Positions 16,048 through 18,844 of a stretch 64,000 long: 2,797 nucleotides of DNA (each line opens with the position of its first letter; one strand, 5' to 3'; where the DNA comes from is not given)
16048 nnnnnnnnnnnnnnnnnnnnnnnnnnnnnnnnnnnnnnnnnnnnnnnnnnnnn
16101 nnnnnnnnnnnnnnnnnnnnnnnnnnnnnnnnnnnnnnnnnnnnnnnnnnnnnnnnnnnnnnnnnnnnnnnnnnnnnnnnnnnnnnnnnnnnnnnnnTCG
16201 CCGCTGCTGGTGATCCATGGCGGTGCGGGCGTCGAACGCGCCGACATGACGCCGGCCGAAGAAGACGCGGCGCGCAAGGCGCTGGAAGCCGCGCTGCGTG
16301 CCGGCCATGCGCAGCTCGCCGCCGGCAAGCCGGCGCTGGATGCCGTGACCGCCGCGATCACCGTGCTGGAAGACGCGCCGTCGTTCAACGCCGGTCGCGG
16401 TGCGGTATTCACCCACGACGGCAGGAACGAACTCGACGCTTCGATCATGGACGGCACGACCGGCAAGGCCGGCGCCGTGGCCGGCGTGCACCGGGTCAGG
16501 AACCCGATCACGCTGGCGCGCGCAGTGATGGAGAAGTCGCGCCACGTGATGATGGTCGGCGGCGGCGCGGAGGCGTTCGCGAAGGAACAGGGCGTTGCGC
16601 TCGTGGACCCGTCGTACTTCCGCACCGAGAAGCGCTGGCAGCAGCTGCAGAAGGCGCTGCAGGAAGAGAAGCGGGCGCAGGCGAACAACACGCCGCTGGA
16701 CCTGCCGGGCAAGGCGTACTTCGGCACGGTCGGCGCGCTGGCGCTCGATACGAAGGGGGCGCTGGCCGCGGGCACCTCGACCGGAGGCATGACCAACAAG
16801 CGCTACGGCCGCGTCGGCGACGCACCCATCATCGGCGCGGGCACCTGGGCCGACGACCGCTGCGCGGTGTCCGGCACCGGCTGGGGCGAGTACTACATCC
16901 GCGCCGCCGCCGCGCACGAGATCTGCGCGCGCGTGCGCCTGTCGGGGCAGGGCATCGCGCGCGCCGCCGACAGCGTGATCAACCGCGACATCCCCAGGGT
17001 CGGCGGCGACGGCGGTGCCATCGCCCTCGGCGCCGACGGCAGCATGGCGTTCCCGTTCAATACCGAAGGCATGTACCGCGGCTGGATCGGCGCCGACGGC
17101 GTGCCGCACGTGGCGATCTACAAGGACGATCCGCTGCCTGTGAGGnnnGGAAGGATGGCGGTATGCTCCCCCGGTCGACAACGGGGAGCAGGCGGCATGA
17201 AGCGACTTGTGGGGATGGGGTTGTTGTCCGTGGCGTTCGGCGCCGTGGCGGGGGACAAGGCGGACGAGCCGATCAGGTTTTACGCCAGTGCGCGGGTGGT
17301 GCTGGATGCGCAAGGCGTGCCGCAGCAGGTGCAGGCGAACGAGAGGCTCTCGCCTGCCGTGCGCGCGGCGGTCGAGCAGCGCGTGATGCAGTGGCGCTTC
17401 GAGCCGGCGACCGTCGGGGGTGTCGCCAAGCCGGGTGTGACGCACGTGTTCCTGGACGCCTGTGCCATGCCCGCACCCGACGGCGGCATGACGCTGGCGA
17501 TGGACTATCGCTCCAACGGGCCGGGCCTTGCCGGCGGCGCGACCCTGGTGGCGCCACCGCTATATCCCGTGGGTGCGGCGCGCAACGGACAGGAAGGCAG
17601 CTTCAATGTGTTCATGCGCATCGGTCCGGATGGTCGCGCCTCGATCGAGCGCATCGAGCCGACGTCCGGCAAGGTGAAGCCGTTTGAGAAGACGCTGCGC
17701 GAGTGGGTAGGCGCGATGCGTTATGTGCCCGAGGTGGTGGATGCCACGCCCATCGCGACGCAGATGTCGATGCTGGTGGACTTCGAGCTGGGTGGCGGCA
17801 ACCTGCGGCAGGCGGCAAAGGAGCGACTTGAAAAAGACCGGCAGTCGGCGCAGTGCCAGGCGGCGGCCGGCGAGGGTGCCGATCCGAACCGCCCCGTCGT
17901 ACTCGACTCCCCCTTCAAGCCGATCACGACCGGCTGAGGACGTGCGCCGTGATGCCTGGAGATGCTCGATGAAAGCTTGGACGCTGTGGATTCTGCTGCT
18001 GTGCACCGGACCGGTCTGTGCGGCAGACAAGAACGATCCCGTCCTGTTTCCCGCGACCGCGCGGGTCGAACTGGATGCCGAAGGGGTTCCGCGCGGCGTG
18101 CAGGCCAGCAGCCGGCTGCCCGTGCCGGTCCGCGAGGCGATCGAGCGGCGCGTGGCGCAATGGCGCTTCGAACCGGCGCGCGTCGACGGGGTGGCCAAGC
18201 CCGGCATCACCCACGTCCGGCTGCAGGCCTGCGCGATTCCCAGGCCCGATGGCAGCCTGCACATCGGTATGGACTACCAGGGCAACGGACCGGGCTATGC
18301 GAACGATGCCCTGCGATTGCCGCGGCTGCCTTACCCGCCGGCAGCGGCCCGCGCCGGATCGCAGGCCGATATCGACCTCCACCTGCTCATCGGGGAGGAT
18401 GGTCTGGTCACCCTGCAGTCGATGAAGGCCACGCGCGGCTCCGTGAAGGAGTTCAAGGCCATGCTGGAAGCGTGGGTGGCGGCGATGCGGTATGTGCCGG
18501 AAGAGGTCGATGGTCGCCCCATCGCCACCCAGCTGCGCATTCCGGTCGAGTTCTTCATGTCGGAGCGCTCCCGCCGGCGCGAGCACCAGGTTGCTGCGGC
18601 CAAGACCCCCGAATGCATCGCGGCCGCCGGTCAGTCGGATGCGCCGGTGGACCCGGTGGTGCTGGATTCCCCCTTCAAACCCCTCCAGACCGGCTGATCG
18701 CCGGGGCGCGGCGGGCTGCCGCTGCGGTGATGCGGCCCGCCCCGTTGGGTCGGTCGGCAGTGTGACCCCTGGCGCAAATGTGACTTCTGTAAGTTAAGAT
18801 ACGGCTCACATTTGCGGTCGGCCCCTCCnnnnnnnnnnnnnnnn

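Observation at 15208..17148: Exported two-enzyme fusion that could degrade cyanophycin fully to amino acids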

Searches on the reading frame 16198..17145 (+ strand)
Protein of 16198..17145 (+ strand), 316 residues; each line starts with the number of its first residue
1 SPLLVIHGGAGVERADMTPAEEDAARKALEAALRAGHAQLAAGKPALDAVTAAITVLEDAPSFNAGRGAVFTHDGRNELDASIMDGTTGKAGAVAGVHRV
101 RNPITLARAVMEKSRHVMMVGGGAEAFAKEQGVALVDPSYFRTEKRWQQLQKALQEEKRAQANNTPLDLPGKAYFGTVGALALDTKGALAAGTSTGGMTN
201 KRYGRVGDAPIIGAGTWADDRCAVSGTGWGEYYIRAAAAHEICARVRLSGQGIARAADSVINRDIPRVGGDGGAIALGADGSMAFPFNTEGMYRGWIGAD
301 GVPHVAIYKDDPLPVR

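Call 37: search_solved_structures(query=window:16198-17145:+, max_evalue=1e-60, show_alignments=2)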
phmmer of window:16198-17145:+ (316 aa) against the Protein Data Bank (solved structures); distinct sequences matched with E-value up to 1e-60: 2.
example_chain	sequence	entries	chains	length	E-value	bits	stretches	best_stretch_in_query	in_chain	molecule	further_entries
2zak_A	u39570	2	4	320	4.2e-85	289.1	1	3-310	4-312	L-asparaginase precursor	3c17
9hnc_AAA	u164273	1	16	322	3.6e-69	236.7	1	4-309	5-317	beta-aspartyl-peptidase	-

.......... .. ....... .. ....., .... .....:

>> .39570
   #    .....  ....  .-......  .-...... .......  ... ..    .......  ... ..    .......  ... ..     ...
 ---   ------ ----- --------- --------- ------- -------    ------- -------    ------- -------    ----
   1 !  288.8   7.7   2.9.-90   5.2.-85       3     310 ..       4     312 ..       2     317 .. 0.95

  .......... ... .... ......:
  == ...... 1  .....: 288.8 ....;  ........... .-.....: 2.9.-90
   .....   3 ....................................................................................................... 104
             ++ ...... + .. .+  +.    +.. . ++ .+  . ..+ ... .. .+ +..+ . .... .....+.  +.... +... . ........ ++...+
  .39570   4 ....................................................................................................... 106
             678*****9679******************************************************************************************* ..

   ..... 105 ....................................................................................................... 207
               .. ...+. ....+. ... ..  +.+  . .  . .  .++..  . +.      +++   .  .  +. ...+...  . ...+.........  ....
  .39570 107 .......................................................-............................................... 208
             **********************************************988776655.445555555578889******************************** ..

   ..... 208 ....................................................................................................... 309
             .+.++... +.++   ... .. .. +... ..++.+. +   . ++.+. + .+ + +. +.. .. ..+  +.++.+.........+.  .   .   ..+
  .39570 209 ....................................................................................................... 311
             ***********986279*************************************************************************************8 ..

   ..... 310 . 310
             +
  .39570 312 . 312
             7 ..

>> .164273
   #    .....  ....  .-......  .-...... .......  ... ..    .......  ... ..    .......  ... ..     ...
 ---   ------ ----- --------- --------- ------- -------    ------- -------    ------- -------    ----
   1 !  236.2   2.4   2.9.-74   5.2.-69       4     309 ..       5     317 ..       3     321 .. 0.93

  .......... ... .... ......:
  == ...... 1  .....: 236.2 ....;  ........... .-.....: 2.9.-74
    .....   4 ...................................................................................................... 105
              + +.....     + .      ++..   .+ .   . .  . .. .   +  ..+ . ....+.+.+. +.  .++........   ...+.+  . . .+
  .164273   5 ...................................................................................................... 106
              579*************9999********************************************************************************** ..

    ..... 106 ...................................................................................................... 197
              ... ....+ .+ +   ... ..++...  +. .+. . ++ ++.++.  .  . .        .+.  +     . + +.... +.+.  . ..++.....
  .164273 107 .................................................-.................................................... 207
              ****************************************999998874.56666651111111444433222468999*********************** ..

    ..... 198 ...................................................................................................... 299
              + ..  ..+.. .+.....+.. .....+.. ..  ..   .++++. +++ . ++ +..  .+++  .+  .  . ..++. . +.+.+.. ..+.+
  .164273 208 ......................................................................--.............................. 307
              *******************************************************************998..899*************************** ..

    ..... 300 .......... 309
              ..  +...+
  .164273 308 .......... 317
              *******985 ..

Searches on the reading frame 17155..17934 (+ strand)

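Call 17: search_protein_families(library=pfam, proteins=[window:17155-17934:+], max_evalue=0.001)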
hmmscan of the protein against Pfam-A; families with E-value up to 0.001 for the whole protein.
window:17155-17934:+ (260 aa): 1 family
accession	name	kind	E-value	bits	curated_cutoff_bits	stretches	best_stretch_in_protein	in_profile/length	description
PF03544.19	TonB_C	-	4.3e-10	40.3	24.6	1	134-212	2-79/79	Gram-negative bacterial TonB protein C-terminal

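Call 67: search_protein_families(library=ncbifam, proteins=[window:17155-17934:+], max_evalue=0.00001)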
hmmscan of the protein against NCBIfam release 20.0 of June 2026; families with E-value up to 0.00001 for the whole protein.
window:17155-17934:+ (260 aa): 2 families
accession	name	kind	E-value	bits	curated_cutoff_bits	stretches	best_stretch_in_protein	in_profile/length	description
NF038079.1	TonB_sider_MxcH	equivalog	3.3e-07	28.8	925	0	136-232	11-105/792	TonB-dependent siderophore myxochelin receptor MxcH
TIGR01352.1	tonB_Cterm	subfamily_domain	1.8e-06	28.2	27.1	0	137-212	3-75/76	TonB family protein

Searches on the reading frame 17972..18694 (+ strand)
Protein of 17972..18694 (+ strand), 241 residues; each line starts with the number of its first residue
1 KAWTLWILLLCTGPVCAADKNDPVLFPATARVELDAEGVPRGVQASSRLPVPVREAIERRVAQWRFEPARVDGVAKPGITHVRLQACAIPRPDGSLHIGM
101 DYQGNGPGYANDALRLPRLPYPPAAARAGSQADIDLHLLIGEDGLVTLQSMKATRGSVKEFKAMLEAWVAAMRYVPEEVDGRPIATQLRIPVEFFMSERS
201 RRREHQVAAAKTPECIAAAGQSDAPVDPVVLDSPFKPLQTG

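Call 17: search_protein_families(library=pfam, proteins=[window:17972-18694:+], max_evalue=0.001)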
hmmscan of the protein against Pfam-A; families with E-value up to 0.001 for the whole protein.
window:17972-18694:+ (241 aa): 1 family
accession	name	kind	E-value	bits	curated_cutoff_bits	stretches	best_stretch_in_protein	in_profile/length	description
PF03544.19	TonB_C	-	2.7e-10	41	24.6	1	118-194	2-77/79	Gram-negative bacterial TonB protein C-terminal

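Call 67: search_protein_families(library=ncbifam, proteins=[window:17972-18694:+], max_evalue=0.00001)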
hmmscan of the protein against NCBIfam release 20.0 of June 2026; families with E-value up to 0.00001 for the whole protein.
window:17972-18694:+ (241 aa): 1 family
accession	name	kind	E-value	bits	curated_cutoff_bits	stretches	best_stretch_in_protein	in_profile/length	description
NF038079.1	TonB_sider_MxcH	equivalog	5.3e-11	41.3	925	1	117-220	8-109/792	TonB-dependent siderophore myxochelin receptor MxcH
